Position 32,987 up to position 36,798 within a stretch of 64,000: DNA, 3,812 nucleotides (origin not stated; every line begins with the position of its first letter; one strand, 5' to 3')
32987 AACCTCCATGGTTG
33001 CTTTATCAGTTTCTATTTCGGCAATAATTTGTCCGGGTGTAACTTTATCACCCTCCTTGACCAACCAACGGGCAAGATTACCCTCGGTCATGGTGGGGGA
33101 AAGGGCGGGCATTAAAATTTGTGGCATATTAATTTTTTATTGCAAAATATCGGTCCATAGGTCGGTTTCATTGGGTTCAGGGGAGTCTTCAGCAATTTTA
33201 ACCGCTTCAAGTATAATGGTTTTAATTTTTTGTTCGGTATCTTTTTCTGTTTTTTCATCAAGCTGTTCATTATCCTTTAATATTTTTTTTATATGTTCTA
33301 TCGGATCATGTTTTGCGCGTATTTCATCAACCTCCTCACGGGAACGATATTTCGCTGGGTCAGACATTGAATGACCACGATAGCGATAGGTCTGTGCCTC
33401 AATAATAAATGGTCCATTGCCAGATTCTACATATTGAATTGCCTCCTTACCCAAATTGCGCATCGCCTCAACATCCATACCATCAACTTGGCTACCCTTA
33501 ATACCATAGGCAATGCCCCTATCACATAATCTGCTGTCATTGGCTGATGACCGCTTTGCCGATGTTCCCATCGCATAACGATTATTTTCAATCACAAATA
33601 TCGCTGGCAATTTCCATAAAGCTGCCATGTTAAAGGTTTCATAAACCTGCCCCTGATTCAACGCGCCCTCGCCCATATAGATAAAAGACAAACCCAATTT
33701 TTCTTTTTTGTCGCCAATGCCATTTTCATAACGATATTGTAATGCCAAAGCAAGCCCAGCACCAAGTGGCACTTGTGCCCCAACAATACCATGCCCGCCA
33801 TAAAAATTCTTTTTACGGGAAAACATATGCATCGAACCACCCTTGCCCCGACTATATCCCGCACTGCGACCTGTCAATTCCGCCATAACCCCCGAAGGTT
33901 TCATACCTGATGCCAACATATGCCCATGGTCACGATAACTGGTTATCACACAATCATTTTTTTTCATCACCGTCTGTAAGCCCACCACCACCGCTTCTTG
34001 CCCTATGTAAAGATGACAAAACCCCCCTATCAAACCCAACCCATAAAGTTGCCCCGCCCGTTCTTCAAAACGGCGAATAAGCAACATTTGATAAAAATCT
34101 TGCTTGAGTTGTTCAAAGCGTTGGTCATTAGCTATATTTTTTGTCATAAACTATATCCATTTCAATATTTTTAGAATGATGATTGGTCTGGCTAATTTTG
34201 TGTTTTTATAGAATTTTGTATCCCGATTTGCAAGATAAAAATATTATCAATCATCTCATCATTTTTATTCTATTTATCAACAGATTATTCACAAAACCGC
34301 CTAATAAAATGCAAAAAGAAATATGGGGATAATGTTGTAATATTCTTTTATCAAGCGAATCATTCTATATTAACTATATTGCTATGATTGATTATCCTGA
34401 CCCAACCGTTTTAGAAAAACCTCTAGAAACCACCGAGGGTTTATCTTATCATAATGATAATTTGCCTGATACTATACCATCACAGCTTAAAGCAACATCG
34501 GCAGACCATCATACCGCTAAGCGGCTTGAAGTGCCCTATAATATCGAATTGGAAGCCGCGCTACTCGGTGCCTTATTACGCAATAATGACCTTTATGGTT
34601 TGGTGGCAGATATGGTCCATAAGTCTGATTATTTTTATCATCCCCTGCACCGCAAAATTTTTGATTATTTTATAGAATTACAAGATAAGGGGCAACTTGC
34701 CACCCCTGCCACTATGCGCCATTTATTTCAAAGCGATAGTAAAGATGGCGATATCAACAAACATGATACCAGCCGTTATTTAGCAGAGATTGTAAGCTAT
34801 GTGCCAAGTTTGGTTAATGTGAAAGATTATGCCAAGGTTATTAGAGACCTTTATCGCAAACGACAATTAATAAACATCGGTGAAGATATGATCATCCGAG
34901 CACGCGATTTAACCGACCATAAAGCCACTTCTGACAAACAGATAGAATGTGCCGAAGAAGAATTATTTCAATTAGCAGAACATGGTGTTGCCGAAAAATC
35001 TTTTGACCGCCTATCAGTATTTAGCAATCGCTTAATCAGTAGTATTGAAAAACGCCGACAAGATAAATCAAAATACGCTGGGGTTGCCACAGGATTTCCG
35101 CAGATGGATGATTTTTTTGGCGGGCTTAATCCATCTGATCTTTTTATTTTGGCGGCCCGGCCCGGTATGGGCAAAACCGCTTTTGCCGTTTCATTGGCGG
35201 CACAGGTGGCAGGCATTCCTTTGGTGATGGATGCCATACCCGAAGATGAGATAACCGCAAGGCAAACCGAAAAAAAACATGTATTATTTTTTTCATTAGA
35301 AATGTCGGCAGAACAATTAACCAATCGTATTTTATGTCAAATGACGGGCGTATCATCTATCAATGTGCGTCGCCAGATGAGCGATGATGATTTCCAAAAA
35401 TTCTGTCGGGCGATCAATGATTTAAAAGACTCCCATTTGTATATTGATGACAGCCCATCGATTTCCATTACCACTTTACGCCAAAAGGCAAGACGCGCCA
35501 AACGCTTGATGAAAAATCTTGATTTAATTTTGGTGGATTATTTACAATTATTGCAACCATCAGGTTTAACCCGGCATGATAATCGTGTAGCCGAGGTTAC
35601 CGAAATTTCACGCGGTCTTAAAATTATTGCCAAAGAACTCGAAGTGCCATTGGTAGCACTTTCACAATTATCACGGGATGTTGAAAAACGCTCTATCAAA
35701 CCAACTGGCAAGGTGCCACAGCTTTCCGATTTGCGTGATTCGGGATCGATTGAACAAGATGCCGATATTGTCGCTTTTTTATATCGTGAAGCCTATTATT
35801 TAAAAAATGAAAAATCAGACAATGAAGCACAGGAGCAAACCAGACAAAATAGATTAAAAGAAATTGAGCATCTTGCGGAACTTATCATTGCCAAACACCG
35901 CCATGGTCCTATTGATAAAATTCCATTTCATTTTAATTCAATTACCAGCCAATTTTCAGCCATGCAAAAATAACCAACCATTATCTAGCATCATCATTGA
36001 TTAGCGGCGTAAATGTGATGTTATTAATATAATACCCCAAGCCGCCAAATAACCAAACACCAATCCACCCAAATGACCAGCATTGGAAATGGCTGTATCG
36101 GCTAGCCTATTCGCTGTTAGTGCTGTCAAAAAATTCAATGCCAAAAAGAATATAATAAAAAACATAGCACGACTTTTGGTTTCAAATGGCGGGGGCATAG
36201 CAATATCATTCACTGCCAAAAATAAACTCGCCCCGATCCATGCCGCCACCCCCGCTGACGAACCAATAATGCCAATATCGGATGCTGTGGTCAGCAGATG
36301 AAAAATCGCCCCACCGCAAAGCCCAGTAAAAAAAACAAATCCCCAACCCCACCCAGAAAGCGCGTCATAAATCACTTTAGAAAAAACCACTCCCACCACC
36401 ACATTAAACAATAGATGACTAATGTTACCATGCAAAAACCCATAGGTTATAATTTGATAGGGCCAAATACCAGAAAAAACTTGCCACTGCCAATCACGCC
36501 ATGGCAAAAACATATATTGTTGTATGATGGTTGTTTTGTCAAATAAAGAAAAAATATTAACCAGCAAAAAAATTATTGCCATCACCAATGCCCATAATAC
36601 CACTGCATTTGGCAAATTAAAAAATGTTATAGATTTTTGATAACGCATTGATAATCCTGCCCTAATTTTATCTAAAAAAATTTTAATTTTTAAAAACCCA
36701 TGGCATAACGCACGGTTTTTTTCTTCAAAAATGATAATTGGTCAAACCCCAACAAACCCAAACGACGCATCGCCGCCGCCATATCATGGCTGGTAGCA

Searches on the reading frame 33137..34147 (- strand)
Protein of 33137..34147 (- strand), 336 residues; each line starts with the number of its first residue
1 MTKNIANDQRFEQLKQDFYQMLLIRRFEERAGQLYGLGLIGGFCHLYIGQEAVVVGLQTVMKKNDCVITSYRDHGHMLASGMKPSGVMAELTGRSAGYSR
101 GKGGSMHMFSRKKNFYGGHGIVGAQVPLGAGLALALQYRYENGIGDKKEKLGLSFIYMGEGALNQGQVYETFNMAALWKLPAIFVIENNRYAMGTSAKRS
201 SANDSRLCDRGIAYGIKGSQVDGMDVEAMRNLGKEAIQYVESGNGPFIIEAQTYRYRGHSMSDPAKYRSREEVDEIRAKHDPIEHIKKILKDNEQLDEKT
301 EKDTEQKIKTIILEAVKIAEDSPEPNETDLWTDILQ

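Call 35: search_protein_families(library=pfam, proteins=[window:33137-34147:-], max_evalue=0.000001)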
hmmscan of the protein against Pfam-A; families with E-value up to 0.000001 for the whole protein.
window:33137-34147:- (336 aa): 1 family
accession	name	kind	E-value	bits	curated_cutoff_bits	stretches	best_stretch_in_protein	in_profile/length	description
PF00676.26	E1_dh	-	1.2e-99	333.5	22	1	19-326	1-298/300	Dehydrogenase E1 component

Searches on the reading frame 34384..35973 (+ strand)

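Call 35: search_protein_families(library=pfam, proteins=[window:34384-35973:+], max_evalue=0.000001)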
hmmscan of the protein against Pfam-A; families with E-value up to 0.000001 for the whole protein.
window:34384-35973:+ (529 aa): 3 families
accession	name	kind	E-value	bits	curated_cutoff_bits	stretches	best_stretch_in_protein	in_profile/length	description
PF03796.21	DnaB_C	-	7.6e-91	304.5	27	1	233-525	1-254/255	DnaB-like helicase C terminal domain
PF00772.26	DnaB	-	1.8e-21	76.6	23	1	51-155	3-103/103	DnaB-like helicase N terminal domain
PF13481.12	AAA_25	-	6.8e-12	45.8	27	1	229-426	10-187/195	AAA domain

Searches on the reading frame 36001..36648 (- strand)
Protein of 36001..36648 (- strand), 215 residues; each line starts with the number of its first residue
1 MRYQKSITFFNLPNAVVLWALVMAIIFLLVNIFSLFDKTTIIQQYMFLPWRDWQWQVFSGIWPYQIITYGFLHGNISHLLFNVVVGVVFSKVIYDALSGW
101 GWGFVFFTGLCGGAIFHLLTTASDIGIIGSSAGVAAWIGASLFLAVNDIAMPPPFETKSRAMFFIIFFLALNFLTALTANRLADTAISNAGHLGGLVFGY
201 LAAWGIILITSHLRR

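Call 35: search_protein_families(library=pfam, proteins=[window:36001-36648:-], max_evalue=0.000001)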
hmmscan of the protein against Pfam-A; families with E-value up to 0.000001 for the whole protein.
window:36001-36648:- (215 aa): 1 family
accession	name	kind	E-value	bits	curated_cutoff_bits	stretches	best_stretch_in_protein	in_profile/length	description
PF01694.28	Rhomboid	-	6.1e-17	62.6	22.6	1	64-206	5-140/143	Rhomboid domain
